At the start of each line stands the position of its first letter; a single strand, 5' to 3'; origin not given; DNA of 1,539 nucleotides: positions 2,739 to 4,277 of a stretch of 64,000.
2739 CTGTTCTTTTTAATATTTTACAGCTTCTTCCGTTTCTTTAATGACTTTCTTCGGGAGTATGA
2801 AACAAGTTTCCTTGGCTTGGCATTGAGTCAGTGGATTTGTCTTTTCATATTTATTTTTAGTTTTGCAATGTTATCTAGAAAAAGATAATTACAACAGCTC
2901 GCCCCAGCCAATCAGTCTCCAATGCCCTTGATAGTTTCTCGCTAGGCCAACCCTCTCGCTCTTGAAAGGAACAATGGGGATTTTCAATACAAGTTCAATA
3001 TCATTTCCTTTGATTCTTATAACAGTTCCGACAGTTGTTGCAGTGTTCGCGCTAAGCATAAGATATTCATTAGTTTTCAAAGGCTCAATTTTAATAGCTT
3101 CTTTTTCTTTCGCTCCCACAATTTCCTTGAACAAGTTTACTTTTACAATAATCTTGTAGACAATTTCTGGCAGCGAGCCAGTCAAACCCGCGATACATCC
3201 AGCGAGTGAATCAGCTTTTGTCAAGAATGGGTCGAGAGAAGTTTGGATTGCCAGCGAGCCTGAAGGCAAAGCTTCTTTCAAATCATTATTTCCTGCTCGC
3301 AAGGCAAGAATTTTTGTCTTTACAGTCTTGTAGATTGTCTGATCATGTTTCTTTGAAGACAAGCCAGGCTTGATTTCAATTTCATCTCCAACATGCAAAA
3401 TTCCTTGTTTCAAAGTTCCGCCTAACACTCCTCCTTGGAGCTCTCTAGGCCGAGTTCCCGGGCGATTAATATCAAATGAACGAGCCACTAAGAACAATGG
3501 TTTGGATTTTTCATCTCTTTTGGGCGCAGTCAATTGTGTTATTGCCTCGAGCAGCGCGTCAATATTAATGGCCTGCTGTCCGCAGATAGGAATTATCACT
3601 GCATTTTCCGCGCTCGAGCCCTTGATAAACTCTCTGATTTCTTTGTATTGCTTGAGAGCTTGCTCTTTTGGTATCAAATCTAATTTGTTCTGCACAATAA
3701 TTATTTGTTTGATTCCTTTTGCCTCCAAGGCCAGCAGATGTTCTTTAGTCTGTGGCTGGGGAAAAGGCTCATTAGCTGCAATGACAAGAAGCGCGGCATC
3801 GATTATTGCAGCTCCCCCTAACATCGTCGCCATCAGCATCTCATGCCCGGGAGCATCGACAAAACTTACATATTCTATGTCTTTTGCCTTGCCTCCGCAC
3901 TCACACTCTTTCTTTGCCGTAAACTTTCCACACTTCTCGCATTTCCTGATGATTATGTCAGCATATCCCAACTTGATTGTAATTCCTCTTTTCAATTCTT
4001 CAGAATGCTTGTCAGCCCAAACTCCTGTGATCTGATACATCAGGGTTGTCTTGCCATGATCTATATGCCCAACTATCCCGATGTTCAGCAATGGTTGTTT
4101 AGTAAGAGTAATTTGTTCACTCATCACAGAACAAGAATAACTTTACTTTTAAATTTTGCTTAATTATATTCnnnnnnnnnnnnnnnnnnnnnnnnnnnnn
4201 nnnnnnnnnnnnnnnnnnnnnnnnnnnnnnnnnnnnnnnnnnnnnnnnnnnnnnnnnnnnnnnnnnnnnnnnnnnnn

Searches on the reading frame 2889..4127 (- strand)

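Call 20: search_protein_families(library=ncbifam, proteins=[window:2889-4127:-], max_evalue=0.00001)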
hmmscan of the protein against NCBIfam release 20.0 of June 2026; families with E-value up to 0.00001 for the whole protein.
window:2889-4127:- (412 aa): 26 families (the best 25 are shown)
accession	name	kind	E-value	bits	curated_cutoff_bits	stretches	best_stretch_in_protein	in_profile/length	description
NF003077.0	PRK04000.1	equivalog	4.4e-166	553.1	315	1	9-411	5-410/412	translation initiation factor IF-2 subunit gamma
TIGR03680.1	eif2g_arch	equivalog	4.7e-165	549.7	514.5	1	10-411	2-406/407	translation initiation factor IF-2 subunit gamma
TIGR00475.1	selB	equivalog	1.1e-40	140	242.25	2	85-254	50-213/581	selenocysteine-specific translation elongation factor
NF009373.0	PRK12736.1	subfamily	2.4e-28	99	452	1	10-280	9-273/394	elongation factor Tu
NF000766.0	PRK00049.1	subfamily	6.3e-28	97.7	449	1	8-260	7-254/396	elongation factor Tu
NF009372.0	PRK12735.1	subfamily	7.8e-27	94.1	479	1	8-260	7-254/396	elongation factor Tu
TIGR00485.1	EF-Tu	equivalog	1.6e-25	89.7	522.4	1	10-267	9-260/394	elongation factor Tu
NF008969.0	PRK12317.1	subfamily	2.6e-22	79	502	1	9-256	3-265/426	elongation factor 1-alpha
TIGR00483.1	EF-1_alpha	equivalog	2.5e-18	65.8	540.1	1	11-227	5-245/427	translation elongation factor EF-1 subunit alpha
NF003078.0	PRK04004.1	equivalog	1.5e-15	56.8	468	1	9-160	9-149/598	translation initiation factor IF-2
TIGR00491.2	aIF-2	equivalog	2.9e-14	52.4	554.75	1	16-158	7-140/591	translation initiation factor IF-2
TIGR00231.1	small_GTP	domain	6.8e-13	48.7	42.5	1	15-194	5-160/164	GTP-binding protein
TIGR00487.1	IF-2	equivalog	7.1e-13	48.2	424.4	1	16-197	90-246/587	translation initiation factor IF-2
TIGR01393.1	lepA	equivalog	4.9e-11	41.7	533.9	1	15-213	5-193/595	translation elongation factor 4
NF003478.0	PRK05124.1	equivalog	2.9e-10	39.3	590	1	90-255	112-282/475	sulfate adenylyltransferase subunit CysN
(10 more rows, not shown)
